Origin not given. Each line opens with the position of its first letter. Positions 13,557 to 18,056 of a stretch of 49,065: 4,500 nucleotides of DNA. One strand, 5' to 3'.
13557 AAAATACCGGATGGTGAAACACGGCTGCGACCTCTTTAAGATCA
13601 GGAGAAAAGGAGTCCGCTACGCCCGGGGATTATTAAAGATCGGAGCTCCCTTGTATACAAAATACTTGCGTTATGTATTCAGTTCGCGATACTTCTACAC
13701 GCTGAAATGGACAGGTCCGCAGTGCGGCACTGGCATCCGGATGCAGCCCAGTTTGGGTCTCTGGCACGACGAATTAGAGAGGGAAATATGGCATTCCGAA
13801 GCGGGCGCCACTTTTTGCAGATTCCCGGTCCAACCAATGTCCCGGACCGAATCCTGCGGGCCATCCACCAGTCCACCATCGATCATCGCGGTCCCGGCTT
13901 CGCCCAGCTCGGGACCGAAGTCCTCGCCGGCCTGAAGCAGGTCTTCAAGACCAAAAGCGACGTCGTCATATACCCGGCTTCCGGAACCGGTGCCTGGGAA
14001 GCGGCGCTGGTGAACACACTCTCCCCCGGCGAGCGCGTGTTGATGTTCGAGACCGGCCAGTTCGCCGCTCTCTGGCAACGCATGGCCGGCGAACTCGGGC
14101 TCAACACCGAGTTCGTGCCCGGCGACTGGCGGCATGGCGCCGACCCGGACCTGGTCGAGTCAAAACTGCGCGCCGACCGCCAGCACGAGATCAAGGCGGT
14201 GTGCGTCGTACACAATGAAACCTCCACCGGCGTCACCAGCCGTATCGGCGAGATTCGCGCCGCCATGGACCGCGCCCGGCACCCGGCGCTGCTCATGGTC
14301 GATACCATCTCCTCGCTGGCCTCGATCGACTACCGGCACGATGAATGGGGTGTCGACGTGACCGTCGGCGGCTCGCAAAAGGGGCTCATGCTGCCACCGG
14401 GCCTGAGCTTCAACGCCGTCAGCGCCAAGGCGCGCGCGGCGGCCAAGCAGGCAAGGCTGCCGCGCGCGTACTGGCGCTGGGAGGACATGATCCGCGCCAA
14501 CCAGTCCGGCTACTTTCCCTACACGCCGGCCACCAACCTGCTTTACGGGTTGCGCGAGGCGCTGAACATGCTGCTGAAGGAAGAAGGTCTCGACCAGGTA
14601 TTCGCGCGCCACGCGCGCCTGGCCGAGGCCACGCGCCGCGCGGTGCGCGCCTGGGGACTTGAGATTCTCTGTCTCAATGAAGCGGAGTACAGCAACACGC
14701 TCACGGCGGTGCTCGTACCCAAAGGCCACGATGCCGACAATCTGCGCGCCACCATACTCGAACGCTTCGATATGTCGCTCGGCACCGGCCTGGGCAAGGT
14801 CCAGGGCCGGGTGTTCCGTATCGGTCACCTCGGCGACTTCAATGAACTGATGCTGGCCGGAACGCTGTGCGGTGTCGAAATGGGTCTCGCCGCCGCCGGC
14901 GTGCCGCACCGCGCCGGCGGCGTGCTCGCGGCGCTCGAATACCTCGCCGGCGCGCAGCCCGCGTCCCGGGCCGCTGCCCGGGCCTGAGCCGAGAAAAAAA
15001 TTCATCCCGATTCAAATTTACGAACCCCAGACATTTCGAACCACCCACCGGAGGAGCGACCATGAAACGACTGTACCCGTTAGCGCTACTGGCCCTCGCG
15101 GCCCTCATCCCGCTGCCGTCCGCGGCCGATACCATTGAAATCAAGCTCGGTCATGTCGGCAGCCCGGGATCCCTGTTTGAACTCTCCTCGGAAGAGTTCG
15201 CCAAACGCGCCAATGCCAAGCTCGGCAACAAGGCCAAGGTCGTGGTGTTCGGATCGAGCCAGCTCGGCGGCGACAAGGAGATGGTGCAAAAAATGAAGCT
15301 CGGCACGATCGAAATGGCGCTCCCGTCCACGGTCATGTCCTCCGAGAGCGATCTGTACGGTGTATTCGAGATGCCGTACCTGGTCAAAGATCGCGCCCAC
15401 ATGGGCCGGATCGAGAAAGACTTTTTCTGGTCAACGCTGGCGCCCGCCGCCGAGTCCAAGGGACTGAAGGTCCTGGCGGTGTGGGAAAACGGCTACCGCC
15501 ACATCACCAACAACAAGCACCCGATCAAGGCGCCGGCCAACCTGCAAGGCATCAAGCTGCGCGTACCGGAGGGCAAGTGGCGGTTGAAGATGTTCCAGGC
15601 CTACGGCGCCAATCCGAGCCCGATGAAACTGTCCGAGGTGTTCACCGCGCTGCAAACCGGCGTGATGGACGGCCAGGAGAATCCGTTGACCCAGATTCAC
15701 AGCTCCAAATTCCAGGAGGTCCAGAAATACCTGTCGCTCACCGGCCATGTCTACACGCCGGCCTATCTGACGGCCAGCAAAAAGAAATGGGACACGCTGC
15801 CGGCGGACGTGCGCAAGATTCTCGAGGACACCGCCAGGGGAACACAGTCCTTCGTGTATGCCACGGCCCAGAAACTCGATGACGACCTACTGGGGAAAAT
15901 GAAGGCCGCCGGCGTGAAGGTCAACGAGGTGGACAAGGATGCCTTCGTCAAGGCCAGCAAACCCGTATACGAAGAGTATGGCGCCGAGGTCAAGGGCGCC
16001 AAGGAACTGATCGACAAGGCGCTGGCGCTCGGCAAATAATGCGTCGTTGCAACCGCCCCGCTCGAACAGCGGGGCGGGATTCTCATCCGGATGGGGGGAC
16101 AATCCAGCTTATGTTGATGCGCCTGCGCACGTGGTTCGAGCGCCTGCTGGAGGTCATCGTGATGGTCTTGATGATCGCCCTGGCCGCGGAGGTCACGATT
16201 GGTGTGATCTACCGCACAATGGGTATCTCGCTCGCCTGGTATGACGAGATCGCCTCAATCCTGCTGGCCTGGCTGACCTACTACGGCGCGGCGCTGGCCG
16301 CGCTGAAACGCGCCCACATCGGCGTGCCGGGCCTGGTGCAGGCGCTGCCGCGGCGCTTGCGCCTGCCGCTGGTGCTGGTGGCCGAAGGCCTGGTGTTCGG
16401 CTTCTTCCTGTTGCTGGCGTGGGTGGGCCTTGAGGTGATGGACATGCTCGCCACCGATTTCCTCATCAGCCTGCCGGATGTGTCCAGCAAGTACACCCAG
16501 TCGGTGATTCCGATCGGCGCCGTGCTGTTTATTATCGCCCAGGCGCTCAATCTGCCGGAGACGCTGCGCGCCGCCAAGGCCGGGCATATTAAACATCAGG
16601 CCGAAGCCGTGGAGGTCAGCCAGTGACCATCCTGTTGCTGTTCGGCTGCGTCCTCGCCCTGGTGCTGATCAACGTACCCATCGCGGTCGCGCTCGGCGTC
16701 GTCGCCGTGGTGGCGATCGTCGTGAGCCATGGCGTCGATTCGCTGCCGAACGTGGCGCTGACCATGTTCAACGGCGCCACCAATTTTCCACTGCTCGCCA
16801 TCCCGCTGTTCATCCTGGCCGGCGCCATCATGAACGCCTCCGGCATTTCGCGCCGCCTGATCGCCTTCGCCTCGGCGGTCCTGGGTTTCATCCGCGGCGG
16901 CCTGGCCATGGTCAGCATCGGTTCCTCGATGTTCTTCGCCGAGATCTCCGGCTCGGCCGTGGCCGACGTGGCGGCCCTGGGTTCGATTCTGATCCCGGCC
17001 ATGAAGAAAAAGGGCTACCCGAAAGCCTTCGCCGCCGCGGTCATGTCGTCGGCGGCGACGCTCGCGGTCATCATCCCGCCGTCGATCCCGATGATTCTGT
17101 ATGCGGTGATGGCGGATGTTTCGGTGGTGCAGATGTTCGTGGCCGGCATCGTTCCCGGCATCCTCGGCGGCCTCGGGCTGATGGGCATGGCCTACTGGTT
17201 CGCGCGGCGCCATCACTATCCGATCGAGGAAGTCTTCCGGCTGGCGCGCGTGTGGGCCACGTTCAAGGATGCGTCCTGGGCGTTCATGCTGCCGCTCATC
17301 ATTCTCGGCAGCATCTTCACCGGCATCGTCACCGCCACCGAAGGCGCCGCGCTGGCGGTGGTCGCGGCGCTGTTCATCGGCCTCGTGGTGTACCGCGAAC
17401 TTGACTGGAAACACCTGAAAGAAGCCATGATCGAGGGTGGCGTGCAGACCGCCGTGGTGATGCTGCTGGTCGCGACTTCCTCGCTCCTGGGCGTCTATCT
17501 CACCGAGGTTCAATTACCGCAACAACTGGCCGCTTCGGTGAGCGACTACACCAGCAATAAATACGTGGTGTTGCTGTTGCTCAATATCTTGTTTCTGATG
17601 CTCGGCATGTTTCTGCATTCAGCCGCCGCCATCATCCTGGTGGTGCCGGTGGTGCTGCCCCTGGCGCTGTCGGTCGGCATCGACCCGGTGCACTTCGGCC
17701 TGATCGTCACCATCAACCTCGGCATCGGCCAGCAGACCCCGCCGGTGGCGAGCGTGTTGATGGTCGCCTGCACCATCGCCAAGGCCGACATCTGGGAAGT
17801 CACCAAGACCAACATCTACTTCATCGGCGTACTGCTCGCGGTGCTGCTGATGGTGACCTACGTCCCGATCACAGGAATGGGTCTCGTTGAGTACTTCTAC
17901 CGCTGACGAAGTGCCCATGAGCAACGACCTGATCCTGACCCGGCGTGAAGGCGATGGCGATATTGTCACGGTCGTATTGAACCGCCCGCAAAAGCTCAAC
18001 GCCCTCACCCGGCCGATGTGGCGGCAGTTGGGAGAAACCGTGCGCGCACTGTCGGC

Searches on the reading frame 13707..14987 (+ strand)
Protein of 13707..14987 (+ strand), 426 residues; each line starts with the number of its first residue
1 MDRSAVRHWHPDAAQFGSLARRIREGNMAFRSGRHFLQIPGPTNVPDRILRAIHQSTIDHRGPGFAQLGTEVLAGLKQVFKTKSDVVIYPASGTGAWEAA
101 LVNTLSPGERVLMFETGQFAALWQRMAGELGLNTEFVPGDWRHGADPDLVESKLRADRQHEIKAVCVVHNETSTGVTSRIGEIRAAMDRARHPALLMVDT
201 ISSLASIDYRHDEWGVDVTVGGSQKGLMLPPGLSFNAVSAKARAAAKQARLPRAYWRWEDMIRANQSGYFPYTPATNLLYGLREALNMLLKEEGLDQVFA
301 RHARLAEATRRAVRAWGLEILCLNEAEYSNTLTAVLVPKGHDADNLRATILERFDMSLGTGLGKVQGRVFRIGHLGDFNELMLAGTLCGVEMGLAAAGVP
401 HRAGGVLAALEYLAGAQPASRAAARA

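Call 69: search_protein_families(library=pfam, proteins=[window:13707-14987:+], max_evalue=0.00001)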
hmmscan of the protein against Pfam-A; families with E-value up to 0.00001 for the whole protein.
window:13707-14987:+ (426 aa): 1 family
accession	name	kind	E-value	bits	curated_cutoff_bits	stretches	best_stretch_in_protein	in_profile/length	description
PF00266.25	Aminotran_5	-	7.6e-20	71.6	21.5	1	52-345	18-324/371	Aminotransferase class-V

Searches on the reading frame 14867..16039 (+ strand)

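Call 69: search_protein_families(library=pfam, proteins=[window:14867-16039:+], max_evalue=0.00001)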
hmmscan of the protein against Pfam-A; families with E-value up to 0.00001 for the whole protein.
window:14867-16039:+ (390 aa): 1 family
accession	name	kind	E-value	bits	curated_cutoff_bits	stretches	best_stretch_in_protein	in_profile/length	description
PF03480.18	DctP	-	2.1e-85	287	23.4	1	95-371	2-282/286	Bacterial extracellular solute-binding protein, family 7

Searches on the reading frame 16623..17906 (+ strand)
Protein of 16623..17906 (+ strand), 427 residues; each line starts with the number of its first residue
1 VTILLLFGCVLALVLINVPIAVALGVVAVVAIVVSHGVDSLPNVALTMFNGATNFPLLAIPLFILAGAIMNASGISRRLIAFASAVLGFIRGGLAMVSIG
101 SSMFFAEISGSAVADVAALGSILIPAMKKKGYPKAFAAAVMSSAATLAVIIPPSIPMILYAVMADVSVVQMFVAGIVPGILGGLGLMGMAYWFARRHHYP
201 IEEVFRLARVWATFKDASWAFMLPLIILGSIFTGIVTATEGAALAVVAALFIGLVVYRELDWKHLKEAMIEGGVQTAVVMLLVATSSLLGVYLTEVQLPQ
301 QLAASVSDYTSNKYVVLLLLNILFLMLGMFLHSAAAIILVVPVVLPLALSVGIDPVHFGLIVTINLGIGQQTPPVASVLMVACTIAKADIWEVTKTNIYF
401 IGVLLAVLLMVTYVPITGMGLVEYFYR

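Call 69: search_protein_families(library=pfam, proteins=[window:16623-17906:+], max_evalue=0.00001)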
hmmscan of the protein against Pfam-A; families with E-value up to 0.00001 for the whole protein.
window:16623-17906:+ (427 aa): 1 family
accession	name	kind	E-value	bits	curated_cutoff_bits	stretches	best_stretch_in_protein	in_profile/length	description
PF06808.19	DctM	-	3e-116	389.1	23.8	1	7-415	1-411/413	Tripartite ATP-independent periplasmic transporter, DctM component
